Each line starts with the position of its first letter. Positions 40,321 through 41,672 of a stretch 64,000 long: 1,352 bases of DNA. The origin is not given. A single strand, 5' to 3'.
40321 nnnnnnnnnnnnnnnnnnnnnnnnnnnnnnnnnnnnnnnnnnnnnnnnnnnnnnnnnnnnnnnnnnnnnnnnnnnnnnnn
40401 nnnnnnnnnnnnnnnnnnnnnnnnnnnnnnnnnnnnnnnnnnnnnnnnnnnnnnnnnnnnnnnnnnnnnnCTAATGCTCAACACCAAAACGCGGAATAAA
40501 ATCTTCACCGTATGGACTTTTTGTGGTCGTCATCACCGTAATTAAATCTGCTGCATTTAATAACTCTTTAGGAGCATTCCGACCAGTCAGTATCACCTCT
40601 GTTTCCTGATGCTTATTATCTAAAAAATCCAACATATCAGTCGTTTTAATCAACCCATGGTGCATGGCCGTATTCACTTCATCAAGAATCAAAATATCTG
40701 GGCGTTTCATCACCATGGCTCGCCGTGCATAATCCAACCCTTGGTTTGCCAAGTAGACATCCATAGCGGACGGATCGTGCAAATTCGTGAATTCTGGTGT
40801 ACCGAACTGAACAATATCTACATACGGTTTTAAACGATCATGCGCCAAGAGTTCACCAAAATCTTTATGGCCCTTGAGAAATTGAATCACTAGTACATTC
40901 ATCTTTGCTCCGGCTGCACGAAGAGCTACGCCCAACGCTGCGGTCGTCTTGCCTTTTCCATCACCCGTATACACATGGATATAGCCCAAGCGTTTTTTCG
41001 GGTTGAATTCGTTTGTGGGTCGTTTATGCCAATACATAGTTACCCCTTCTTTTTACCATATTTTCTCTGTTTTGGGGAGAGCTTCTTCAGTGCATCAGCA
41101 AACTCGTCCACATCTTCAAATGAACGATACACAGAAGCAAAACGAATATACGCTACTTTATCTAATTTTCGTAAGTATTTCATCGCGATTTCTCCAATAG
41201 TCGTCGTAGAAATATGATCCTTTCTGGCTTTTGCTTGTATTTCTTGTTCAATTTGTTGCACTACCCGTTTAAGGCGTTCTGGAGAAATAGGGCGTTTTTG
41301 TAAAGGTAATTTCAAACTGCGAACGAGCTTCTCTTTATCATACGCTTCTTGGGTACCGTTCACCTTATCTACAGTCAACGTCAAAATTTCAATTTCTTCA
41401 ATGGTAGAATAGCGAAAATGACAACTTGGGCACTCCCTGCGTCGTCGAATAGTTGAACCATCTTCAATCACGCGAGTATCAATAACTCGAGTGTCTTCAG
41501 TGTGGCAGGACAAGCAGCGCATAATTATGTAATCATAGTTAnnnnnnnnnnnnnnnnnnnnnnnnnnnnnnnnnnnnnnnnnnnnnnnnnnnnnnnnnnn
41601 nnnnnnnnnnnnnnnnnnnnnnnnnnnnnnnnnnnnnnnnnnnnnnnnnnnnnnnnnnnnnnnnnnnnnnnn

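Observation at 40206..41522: nrdR-cobO-nrdJ operon with tandem NrdR boxes: self-contained B12-salvage plus B12-dependent RNR unit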

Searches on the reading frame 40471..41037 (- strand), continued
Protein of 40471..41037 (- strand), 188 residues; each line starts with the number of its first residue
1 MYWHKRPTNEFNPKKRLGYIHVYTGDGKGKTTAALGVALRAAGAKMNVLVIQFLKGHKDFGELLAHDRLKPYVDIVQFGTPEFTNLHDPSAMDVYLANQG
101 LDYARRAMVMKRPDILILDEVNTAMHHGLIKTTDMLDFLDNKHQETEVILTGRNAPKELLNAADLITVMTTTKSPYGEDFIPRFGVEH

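Call 16: find_encoding_contigs(protein=P0030, flank=8000, max_places=2)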
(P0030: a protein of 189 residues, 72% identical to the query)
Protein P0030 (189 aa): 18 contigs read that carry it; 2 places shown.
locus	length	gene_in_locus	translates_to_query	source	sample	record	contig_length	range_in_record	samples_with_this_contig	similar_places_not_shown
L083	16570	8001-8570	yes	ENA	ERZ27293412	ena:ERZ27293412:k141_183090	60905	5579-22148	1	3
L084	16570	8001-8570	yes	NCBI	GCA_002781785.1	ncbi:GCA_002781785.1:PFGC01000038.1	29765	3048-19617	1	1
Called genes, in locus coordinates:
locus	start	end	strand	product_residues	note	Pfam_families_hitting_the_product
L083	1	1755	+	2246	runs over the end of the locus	PF18895:T4SS_pilin, PF01833:TIG (faint), PF13205:Big_5 (weak)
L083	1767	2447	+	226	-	PF18884:TSP3_bac (faint)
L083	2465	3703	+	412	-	-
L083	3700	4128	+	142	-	PF02130:YbeY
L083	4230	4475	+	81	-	PF01219:DAGK_prokar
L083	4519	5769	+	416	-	PF11104:PilM_2 (faint), PF02491:SHS2_FTSA, PF06723:MreB_Mbl, PF14450:FtsA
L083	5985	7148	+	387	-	PF00091:Tubulin, PF12327:FtsZ_C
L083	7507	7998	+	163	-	PF22811:Zn_ribbon_NrdR, PF03477:ATP-cone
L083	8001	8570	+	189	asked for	PF02572:CobA_CobO_BtuR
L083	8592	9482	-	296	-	-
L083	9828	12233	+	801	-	PF00317:Ribonuc_red_lgN, PF02867:Ribonuc_red_lgC, PF12637:TSCPD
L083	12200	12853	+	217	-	PF20221:DUF6580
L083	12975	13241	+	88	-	-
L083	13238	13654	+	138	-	PF08984:DUF1858 (weak)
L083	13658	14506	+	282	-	-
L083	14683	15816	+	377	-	PF10459:Peptidase_S46 (faint), PF00089:Trypsin, PF13365:Trypsin_2, PF13180:PDZ_2, PF17820:PDZ_6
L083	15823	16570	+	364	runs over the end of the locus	PF03462:PCRF, PF00472:RF-1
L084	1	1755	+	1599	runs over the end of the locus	PF01833:TIG (faint), PF13205:Big_5 (weak)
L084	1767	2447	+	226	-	PF18884:TSP3_bac (faint)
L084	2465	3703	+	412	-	-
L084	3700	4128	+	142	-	PF02130:YbeY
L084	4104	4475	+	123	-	PF01219:DAGK_prokar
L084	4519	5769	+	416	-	PF11104:PilM_2 (faint), PF02491:SHS2_FTSA, PF06723:MreB_Mbl, PF14450:FtsA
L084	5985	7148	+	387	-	PF00091:Tubulin, PF12327:FtsZ_C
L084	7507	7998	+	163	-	PF22811:Zn_ribbon_NrdR, PF03477:ATP-cone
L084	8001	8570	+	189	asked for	PF02572:CobA_CobO_BtuR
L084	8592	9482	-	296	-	-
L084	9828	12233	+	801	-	PF00317:Ribonuc_red_lgN, PF02867:Ribonuc_red_lgC, PF12637:TSCPD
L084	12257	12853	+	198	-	PF20221:DUF6580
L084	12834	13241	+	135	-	-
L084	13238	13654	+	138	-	PF08984:DUF1858 (weak)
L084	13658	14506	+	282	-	-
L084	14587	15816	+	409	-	PF10459:Peptidase_S46 (faint), PF00089:Trypsin, PF13365:Trypsin_2, PF13180:PDZ_2, PF17820:PDZ_6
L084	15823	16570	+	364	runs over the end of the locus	PF03462:PCRF, PF00472:RF-1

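Call 17: find_encoding_contigs(protein=P0061, flank=8000, max_places=2)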
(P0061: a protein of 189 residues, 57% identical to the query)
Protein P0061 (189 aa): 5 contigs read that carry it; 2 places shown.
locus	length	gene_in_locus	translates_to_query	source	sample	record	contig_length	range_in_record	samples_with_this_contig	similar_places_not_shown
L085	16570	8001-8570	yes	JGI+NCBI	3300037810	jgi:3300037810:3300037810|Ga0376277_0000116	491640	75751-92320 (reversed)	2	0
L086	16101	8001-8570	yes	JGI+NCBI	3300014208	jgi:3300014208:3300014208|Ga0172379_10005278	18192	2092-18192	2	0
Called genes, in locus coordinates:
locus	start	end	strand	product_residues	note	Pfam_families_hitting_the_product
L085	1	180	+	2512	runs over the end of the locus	PF18895:T4SS_pilin, PF13205:Big_5 (weak)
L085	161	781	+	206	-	PF18884:TSP3_bac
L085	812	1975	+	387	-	-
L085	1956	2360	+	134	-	PF02130:YbeY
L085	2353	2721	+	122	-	PF01219:DAGK_prokar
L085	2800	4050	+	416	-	PF11104:PilM_2 (faint), PF02491:SHS2_FTSA, PF06723:MreB_Mbl, PF14450:FtsA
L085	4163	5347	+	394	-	PF00091:Tubulin, PF12327:FtsZ_C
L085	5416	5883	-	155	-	-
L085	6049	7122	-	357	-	PF00152:tRNA-synt_2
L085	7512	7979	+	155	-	PF22811:Zn_ribbon_NrdR, PF03477:ATP-cone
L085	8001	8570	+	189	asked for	PF02572:CobA_CobO_BtuR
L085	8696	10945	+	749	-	PF00317:Ribonuc_red_lgN, PF02867:Ribonuc_red_lgC, PF12637:TSCPD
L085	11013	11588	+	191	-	PF20221:DUF6580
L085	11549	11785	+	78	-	PF08984:DUF1858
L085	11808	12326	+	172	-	-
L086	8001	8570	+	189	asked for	PF02572:CobA_CobO_BtuR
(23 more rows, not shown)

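Call 19: find_encoding_contigs(protein=P0079, flank=8000, max_places=1)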
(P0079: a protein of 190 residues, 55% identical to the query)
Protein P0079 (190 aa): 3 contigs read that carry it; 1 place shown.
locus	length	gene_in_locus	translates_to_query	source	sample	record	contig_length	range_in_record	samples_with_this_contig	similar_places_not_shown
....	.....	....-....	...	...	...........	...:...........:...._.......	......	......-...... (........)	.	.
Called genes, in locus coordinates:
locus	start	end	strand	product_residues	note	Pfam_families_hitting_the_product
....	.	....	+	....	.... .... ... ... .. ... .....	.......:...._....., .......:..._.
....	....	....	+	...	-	-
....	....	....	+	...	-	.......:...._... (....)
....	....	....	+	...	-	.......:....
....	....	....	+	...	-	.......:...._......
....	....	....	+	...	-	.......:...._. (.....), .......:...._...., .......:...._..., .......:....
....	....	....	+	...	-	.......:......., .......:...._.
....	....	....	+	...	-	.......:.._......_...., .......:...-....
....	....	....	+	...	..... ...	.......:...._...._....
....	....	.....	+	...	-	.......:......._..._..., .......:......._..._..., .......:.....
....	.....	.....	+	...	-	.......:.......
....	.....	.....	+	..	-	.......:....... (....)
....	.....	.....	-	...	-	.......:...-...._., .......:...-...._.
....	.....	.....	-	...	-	-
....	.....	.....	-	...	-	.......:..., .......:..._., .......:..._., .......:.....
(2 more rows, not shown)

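Call 20: find_encoding_contigs(protein=P0090, flank=8000, max_places=1)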
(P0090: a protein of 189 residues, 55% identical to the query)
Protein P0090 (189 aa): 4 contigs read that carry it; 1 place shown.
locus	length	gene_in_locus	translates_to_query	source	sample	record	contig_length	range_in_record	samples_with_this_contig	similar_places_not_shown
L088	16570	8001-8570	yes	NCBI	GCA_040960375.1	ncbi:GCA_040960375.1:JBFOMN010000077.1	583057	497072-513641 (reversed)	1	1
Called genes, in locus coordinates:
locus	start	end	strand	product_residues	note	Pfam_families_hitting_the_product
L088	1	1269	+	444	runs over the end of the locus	-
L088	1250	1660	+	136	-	PF02130:YbeY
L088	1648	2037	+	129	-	PF01219:DAGK_prokar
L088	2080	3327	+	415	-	PF11104:PilM_2 (faint), PF14450:FtsA (weak), PF02491:SHS2_FTSA, PF06723:MreB_Mbl, PF14450:FtsA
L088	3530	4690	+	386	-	PF00091:Tubulin, PF12327:FtsZ_C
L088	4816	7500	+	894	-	PF05048:NosD (faint), PF13229:Beta_helix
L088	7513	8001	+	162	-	PF22811:Zn_ribbon_NrdR, PF03477:ATP-cone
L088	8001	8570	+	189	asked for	PF02572:CobA_CobO_BtuR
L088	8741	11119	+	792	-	PF00317:Ribonuc_red_lgN, PF02867:Ribonuc_red_lgC, PF12637:TSCPD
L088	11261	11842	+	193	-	PF20221:DUF6580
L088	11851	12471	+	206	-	PF03458:Gly_transporter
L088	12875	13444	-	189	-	-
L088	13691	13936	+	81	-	PF08984:DUF1858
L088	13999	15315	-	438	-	PF03951:Gln-synt_N, PF00120:Gln-synt_C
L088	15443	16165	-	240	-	PF01590:GAF, PF13185:GAF_2, PF13492:GAF_3, PF03861:ANTAR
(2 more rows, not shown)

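Call 21: find_encoding_contigs(protein=P0093, flank=8000, max_places=1)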
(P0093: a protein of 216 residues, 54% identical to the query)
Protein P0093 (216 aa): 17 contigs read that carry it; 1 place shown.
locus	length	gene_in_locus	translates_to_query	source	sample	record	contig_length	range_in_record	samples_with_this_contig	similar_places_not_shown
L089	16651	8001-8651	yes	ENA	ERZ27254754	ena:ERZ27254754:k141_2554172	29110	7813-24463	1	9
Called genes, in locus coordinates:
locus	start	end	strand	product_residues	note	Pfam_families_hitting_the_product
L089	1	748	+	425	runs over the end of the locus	-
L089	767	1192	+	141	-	PF02130:YbeY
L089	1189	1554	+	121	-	PF01219:DAGK_prokar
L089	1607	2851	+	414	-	PF11104:PilM_2 (faint), PF14450:FtsA (weak), PF02491:SHS2_FTSA, PF06723:MreB_Mbl, PF14450:FtsA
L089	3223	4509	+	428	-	PF00091:Tubulin, PF12327:FtsZ_C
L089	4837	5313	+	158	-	PF22811:Zn_ribbon_NrdR, PF03477:ATP-cone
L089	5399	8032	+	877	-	PF00317:Ribonuc_red_lgN, PF02867:Ribonuc_red_lgC, PF12637:TSCPD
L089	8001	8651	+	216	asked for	PF02572:CobA_CobO_BtuR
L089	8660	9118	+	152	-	PF14478:DUF4430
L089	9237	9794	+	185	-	PF20221:DUF6580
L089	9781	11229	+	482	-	PF03816:LytR_cpsA_psr, PF13399:LytR_C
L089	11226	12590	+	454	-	PF00009:GTP_EFTU (weak), PF00025:Arf (faint), PF01926:MMR_HSR1, PF02421:FeoB_N, PF01926:MMR_HSR1, PF02421:FeoB_N (weak), PF00009:GTP_EFTU (weak), PF14714:KH_dom-like (weak), +4 more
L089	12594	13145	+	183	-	PF01195:Pept_tRNA_hydro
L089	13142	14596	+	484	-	-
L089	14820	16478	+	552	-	-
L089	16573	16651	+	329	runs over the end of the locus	PF13489:Methyltransf_23, PF07021:MetW, PF08241:Methyltransf_11, PF08242:Methyltransf_12 (weak), PF13649:Methyltransf_25, PF13847:Methyltransf_31 (weak)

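Call 22: find_encoding_contigs(protein=P0058, flank=8000, max_places=1)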
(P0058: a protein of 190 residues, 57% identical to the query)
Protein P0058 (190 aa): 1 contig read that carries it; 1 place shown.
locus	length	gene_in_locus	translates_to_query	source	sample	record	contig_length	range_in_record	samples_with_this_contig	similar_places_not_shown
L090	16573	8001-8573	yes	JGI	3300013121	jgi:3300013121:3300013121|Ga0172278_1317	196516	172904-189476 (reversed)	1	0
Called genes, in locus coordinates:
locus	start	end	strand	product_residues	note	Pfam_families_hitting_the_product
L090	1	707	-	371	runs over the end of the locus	-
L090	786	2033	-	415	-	-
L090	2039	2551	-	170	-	PF04542:Sigma70_r2, PF08281:Sigma70_r4_2, PF04545:Sigma70_r4 (weak)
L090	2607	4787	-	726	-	PF10162:G8, PF13229:Beta_helix (faint), PF24606:CEMIP_beta-hel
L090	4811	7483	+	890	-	-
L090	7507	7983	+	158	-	PF22811:Zn_ribbon_NrdR, PF03477:ATP-cone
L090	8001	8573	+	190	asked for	PF02572:CobA_CobO_BtuR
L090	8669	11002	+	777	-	PF00317:Ribonuc_red_lgN, PF02867:Ribonuc_red_lgC, PF12637:TSCPD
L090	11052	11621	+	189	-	PF20221:DUF6580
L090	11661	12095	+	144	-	-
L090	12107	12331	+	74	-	PF08984:DUF1858 (weak)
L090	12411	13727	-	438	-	PF03951:Gln-synt_N, PF00120:Gln-synt_C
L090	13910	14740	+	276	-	-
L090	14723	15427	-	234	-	PF01590:GAF, PF13185:GAF_2, PF13492:GAF_3, PF03861:ANTAR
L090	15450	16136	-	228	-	PF00005:ABC_tran, PF13304:AAA_21 (faint)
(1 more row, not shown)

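Call 43: find_related_loci(query=window:40471-41037:-, collection=metagenome_contigs, flank=6000)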
Query window:40471-41037:- (188 aa) in metagenome_contigs; peptide patterns used: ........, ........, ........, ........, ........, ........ (x = any residue, [..] = any of these).
68 stretches matched a pattern; 3 encode a relative of the query (tblastn E <= 1e-3); 3 distinct loci.
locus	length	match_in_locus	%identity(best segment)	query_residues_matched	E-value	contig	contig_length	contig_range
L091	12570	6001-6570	77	1-188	2e-101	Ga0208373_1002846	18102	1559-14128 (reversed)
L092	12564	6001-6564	73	1-188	5e-96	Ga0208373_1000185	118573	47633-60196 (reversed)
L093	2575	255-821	57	1-188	1e-62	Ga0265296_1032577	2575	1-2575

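Call 60: search_protein_families(library=pfam, proteins=[L089:8660-9118:+], max_evalue=0.01)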
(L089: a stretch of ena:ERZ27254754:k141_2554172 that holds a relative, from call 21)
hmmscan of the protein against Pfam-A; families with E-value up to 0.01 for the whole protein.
L089:8660-9118:+ (152 aa): 1 family
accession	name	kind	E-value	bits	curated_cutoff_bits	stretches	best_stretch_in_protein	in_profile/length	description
PF14478.12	DUF4430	-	9e-14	52.1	23.8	1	79-152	1-71/72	Domain of unknown function (DUF4430)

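Call 61: search_protein_families(library=ncbifam, proteins=[L089:8660-9118:+], max_evalue=0.01)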
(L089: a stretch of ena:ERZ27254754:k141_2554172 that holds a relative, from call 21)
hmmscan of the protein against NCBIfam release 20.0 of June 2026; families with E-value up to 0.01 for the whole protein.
L089:8660-9118:+ (152 aa): 0 families

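Call 68: search_protein_families(library=pfam, proteins=[L049:4013-5059:+, L049:5098-6069:+, L049:6405-6815:-], max_evalue=0.01)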
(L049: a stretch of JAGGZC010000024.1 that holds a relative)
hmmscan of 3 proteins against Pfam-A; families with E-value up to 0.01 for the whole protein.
L049:4013-5059:+ (348 aa): 1 family
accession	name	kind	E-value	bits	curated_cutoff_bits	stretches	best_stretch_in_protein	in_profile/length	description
PF05833.16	NFACT_N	-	1.4e-24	87.2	31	1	8-318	3-345/456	NFACT N-terminal and middle domains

L049:5098-6069:+ (323 aa): 5 families
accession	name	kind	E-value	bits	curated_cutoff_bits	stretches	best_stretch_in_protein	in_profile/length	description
PF13793.12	Pribosyltran_N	-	6.2e-26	91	25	1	28-124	17-113/117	N-terminal domain of ribose phosphate pyrophosphokinase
PF14572.12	Pribosyl_synth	-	4e-21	76.2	27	1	220-322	76-183/184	Phosphoribosyl synthetase-associated domain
PF00156.33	Pribosyltran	-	1.4e-13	50.9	26.3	1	169-264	27-124/158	Phosphoribosyl transferase domain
PF24390.1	PRTase-CE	-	7.2e-07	29.8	27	1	168-284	60-166/253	PRTase-CE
PF14681.12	UPRTase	-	0.00018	21.5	27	1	220-278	113-172/206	Uracil phosphoribosyltransferase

L049:6405-6815:- (136 aa): 2 families
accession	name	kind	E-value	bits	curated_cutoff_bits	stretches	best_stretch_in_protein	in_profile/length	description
PF00149.33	Metallophos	-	1.2e-09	39.3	21.5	1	1-128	1-115/191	Calcineurin-like phosphoesterase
PF12850.12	Metallophos_2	-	0.007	16.8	27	0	1-34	1-38/154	Calcineurin-like phosphoesterase superfamily domain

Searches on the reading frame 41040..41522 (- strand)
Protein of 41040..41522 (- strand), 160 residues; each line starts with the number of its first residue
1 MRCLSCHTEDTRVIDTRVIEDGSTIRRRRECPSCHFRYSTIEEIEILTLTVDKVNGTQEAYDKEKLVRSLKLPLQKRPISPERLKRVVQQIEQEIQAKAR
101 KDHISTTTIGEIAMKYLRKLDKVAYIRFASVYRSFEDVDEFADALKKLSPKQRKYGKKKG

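Call 3: search_protein_families(library=pfam, proteins=[window:41040-41522:-])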
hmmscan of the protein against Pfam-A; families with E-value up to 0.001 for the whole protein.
window:41040-41522:- (160 aa): 2 families
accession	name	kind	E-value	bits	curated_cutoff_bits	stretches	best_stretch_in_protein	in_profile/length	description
PF03477.21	ATP-cone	-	4e-18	66.2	25.8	1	50-137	2-87/88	ATP cone domain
PF22811.2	Zn_ribbon_NrdR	-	3e-17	62.7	27.2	1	1-42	1-42/42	Transcriptional repressor NrdR-like, N-terminal domain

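Call 4: search_protein_families(library=ncbifam, proteins=[window:41040-41522:-])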
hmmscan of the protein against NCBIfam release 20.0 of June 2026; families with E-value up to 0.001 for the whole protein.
window:41040-41522:- (160 aa): 1 family
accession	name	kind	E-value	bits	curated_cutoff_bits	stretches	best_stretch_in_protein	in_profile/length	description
TIGR00244.1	TIGR00244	equivalog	8.4e-50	168.6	124.65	1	1-148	1-147/147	transcriptional regulator NrdR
